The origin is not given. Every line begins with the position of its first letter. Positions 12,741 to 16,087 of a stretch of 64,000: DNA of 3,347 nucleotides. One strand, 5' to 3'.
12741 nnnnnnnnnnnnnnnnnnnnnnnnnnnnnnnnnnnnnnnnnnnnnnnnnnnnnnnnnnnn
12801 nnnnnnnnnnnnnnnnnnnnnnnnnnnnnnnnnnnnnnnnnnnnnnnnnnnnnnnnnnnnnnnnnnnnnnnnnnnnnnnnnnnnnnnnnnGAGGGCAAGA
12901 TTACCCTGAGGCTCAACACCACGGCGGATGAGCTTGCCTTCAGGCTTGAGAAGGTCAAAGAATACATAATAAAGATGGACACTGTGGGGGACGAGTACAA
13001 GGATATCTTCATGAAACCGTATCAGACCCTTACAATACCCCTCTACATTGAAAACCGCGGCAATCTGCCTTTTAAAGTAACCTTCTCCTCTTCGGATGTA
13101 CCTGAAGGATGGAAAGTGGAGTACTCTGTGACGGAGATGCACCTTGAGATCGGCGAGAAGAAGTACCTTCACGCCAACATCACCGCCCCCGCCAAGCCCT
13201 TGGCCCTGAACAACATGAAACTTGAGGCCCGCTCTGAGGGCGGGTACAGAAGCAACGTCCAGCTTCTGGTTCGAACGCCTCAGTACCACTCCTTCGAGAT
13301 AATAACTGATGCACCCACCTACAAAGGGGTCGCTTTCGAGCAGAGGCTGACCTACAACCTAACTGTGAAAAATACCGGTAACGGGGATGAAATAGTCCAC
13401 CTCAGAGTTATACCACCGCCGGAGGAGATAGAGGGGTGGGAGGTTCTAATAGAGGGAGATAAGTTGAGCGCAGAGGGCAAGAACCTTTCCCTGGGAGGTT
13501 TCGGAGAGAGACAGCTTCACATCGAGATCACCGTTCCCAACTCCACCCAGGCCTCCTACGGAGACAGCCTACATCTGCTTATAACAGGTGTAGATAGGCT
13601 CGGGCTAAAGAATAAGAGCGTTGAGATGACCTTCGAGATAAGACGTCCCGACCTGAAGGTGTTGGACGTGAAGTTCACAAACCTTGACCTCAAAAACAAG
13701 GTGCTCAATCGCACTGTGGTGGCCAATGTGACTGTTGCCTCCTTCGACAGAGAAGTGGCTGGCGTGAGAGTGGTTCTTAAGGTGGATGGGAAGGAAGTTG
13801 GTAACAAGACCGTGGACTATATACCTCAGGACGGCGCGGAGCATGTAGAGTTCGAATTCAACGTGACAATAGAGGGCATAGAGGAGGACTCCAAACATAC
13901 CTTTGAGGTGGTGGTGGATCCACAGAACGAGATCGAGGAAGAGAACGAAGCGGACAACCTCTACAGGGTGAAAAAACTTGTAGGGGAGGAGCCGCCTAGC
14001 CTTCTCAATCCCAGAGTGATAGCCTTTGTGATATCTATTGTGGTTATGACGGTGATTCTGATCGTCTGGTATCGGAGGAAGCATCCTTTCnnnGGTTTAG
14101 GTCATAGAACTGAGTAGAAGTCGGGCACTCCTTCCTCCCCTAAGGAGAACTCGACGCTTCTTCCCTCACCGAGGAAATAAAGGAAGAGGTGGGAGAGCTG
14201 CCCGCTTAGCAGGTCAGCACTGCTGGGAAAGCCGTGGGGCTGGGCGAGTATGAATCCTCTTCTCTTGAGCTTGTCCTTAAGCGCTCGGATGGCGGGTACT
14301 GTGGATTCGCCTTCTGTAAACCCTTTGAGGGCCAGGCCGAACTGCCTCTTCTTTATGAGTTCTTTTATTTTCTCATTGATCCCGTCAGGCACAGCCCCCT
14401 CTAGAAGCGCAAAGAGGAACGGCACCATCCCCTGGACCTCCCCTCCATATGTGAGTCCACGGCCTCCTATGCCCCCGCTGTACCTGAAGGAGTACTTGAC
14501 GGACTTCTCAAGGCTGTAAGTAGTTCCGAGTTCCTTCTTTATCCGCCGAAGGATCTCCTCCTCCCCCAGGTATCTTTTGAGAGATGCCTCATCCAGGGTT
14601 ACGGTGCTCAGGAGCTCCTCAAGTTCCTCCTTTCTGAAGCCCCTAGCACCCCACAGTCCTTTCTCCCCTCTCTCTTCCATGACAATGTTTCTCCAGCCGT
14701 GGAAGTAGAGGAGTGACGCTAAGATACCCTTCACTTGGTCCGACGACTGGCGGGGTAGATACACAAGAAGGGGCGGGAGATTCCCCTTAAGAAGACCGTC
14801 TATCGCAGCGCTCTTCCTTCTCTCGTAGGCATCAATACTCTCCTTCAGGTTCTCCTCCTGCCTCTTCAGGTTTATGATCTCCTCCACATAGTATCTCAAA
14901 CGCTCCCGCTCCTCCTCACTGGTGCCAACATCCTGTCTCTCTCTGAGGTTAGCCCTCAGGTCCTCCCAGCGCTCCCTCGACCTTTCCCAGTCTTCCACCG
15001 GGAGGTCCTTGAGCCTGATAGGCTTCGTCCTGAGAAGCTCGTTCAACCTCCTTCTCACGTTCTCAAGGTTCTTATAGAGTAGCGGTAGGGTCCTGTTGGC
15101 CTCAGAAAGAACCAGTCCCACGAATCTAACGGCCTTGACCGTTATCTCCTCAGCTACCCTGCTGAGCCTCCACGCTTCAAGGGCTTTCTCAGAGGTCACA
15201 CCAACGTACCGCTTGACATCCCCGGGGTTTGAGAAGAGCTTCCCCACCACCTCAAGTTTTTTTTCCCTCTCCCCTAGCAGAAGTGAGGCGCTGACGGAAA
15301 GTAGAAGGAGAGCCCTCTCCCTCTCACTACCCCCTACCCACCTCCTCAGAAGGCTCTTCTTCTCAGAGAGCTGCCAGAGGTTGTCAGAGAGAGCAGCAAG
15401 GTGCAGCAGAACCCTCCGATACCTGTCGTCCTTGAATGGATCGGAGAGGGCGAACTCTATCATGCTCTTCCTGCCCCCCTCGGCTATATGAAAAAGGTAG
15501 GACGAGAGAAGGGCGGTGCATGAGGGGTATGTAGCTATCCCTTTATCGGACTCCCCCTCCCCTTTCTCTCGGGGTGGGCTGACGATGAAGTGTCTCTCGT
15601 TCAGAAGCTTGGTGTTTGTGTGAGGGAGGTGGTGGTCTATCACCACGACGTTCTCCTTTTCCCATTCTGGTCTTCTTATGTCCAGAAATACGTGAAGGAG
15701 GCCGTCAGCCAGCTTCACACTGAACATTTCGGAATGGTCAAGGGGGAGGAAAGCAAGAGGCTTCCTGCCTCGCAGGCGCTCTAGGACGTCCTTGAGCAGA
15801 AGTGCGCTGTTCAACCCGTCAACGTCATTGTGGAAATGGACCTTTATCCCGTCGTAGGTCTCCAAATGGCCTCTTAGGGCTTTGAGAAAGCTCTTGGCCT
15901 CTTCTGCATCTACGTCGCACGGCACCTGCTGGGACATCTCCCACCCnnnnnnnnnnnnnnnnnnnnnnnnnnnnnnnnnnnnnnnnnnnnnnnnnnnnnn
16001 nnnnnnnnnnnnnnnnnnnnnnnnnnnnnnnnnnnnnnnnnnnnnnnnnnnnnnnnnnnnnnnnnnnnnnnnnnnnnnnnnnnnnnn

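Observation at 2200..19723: Surface-glycosylation island: PQQ-propeller/PKD protein, giant AglB and BNR-propeller protein, all C-terminally TM-anchored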

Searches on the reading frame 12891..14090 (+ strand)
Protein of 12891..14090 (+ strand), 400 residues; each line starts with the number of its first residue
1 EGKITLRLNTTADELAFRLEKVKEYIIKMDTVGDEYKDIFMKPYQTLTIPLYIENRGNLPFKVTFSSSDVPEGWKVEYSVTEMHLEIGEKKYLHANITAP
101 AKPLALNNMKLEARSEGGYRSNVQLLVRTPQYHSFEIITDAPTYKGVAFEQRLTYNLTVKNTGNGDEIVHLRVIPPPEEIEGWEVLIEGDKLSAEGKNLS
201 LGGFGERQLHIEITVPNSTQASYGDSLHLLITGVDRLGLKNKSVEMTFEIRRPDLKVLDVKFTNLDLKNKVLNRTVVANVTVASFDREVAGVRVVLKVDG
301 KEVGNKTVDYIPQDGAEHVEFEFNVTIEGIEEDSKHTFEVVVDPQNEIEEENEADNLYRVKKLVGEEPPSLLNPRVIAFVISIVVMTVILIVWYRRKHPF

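Call 62: search_protein_representatives(protein=window:12891-14090:+)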
Query: 400 residues. Proteins with E-value up to 0.001 (for the whole library): 397; up to 1e-10: 71; up to 1e-30: 12. The best 150 are listed.
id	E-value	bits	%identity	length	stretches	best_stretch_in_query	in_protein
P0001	4.3e-260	878.4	100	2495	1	1-400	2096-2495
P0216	2.0e-69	250.8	38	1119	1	2-399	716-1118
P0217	5.4e-66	239.5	36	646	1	4-399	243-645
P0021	8.4e-66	238.9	38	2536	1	12-398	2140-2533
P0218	5.9e-45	170.3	33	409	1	15-397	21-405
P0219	8.6e-42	159.9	31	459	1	13-396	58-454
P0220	3.8e-40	154.4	31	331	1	70-397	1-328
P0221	3.8e-39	151.2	35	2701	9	274-364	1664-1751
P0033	4.1e-36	141.2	31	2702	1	10-395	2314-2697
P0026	5.8e-33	130.8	31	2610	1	17-397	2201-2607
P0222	9.3e-32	126.8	28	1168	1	11-397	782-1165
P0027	3.2e-31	125.1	28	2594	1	15-397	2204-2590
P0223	1.7e-28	116.1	25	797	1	41-395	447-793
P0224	2.1e-27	112.5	28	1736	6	32-357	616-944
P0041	9.9e-27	110.3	26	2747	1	46-396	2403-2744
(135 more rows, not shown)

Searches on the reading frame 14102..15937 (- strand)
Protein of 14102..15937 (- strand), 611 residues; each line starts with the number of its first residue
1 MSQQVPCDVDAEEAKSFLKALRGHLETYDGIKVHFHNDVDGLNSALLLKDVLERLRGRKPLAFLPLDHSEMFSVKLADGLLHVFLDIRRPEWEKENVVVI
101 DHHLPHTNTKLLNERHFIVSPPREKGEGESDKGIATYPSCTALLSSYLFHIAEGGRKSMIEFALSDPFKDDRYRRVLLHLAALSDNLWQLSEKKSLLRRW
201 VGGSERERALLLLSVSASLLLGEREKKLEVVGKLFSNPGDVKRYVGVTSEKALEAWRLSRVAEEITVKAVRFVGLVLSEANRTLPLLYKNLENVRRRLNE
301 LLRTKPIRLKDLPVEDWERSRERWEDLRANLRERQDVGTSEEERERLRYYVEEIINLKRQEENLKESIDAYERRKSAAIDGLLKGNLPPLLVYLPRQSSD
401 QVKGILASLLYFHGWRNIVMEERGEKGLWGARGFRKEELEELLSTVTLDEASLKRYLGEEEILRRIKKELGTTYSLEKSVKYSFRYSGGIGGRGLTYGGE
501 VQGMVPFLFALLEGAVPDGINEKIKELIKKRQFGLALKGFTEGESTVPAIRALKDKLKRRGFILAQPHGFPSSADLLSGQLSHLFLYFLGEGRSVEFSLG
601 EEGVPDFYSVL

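Call 4: search_protein_families(library=pfam, proteins=[window:14102-15937:-], max_evalue=0.01)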
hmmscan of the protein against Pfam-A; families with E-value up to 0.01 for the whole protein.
window:14102-15937:- (611 aa): 1 family
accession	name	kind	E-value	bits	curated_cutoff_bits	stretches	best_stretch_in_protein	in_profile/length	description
PF01368.27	DHH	-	0.00019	22.2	28.1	1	33-113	6-85/125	DHH family, N-terminal domain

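Call 24: search_solved_structures(query=window:14102-15937:-, max_evalue=1)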
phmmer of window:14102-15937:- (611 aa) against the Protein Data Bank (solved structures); distinct sequences matched with E-value up to 1: 3.
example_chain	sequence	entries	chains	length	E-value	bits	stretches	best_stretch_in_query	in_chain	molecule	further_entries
5x4h_A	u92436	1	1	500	0.0014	20.4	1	18-123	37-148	Uncharacterized protein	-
5x4i_A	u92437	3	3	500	0.0076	18.1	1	18-123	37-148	Uncharacterized protein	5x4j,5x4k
7bhi_A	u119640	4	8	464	0.041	15.6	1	17-108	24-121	Conserved protein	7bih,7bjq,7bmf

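Call 26: find_homologous_proteins(query=window:14102-15937:-, max_evalue=0.001)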
Query window:14102-15937:- (611 aa): 5 proteins with E <= 0.001 among 8000 candidates.
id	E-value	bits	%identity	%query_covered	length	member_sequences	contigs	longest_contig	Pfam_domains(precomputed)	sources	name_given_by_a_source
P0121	0.0e+0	1348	100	100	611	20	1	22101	-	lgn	-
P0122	1.6e-219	749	56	99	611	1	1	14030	-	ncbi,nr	ncbi:MAG: hypothetical protein J7L88_01690 [Thermoplasmata archaeon]|nr:hypothetical protein [Thermo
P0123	2.7e-89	318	32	95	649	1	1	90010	-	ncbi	ncbi:MAG: hypothetical protein ACMUIG_00145 [Thermoplasmatota archaeon]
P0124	6.1e-89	317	35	91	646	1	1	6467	-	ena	-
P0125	2.0e-84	302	33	97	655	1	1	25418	-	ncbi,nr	ncbi:MAG: hypothetical protein JXA22_10985 [Candidatus Thermoplasmatota archaeon]|nr:hypothetical pr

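Call 30: search_protein_families(library=ncbifam, proteins=[window:14102-15937:-], max_evalue=0.01)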
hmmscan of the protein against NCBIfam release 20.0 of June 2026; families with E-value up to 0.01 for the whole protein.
window:14102-15937:- (611 aa): 3 families
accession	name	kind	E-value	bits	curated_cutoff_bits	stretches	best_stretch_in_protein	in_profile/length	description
NF053576.1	RecJ_archaeal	equivalog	1.2e-09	37.5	360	1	20-130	3-116/452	RecJ family nuclease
NF040701.1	RecJ_Meth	equivalog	2.2e-06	26.7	550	1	29-123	8-108/449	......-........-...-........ exonuclease RecJ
TIGR00644.1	recJ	equivalog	0.0084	14.4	396.9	0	96-135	137-172/546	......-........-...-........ exonuclease RecJ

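Call 34: predict_structure(alignment_id=A2)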
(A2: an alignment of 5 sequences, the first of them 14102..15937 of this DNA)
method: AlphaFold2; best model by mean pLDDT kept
length: 611 residues; sequences in the alignment: 5
mean_pLDDT: 65.7   pTM: 0.65
mean pLDDT of the five models: 65.7, 55.2, 53.0, 53.0, 47.1
residues with pLDDT >= 90: 82; 70-90: 239; 50-70: 104; < 50: 186
segments of 3 or more residues with pLDDT < 50: 1-6, 105-110, 121-139, 423-488, 492-560, 579-595
pLDDT, mean of each block of 10 residues (from residue 1): 49 89 91 88 89 87 81 80 78 75 52 67 38 43 85 88 78 86 66 55 77 89 84 86 90 85 78 78 92 94 86 80 86 67 87 92 87 77 65 65 76 67 36 29 32 35 37 28 38 35 28 35 43 35 29 40 58 55 43 49 69 70
secondary structure, 60 per line:
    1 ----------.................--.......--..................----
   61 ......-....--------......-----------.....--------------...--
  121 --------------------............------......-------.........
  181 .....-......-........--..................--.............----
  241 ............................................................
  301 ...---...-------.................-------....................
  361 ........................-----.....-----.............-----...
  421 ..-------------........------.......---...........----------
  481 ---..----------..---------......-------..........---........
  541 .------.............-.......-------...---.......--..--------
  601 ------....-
elements in order: H11-27 E30-36 H39-56 E61-66 H68-71 E80-85 E97-101 E116-118 H141-152 H159-164 H172-185 H187-192 H194-201 H204-221 H224-236 H241-303 H317-333 H341-384 E390-394 H400-412 E418-422 H436-443 H450-456 H460-470 H507-512 H520-529 H533-541 H548-560 E562-568 E582-588 H607-610

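Call 37: fold_search(model_id=the predicted structure, library=pdb)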
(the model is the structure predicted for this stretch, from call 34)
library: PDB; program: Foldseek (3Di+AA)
matches with E <= 10: 276; with E <= 0.001: 8
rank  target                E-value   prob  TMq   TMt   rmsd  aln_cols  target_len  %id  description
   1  5x4j                  2.5e-04  1.00  0.24  0.30  28.1       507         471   14  The crystal structure of Pyrococcus furiosus RecJ (Zn-soaking) (released 2018-02-14)
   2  5x4i                  3.6e-04  1.00  0.24  0.30  28.4       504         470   13  Pyrococcus furiosus RecJ (D83A, Mn-soaking) (released 2018-02-14)
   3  7bjq_A                4.1e-04  1.00  0.25  0.33  25.8       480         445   13  Crystal structure of RecJCdc45 from Methanothermobacter thermoautotroficus in complex with ssDNA (released 2022-07-27)
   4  7bih_A                5.9e-04  1.00  0.21  0.27  12.2       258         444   16  Crystal structure of RecJ-Cdc45 from Methanothermobacter Thermoautotrophicus in the closed state. (released 2022-07-27)
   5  5ght                  7.4e-04  1.00  0.20  0.25  15.0       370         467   13  DNA replication protein (released 2016-10-12)
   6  5x4h                  8.1e-04  1.00  0.24  0.30  28.5       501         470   14  The crystal structure of Pyrococcus furiosus RecJ (wild-type) (released 2018-02-14)
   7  5f55_A                9.2e-04  1.00  0.25  0.22   7.8       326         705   14  Structure of RecJ complexed with DNA (released 2016-06-15)
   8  7yik_B                9.2e-04  1.00  0.19  0.25  13.2       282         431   15  The structure of archaeal nuclease RecJ2 from Methanocaldococcus jannaschii (released 2023-07-19)
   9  1ir6                  1.0e-03  1.00  0.23  0.34   9.5       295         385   17  Crystal structure of exonuclease RecJ bound to manganese (released 2002-05-15)
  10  7bih_B                1.1e-03  1.00  0.25  0.33  23.2       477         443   13  Crystal structure of RecJ-Cdc45 from Methanothermobacter Thermoautotrophicus in the closed state. (released 2022-07-27)
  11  6tvv_B                1.2e-03  1.00  0.19  0.25  13.4       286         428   16  Crystal structure of 3'-5' RecJ exonuclease from M. Jannaschii (released 2021-01-27)
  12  5f56_A                1.3e-03  1.00  0.24  0.21   8.0       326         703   14  Structure of RecJ complexed with DNA and SSB-ct (released 2016-06-15)
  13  7ykv_A                1.5e-03  1.00  0.19  0.25  13.2       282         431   16  The structure of archaeal nuclease RecJ2 from Methanocaldococcus jannaschii (released 2023-07-26)
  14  7bhi_B                1.5e-03  1.00  0.24  0.32  29.5       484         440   13  Crystal structure of RecJ-Cdc45 from Methanothermobacter Thermoautotrophicus (released 2022-07-20)
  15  6tvv_A                1.6e-03  1.00  0.20  0.26  13.2       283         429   15  Crystal structure of 3'-5' RecJ exonuclease from M. Jannaschii (released 2021-01-27)
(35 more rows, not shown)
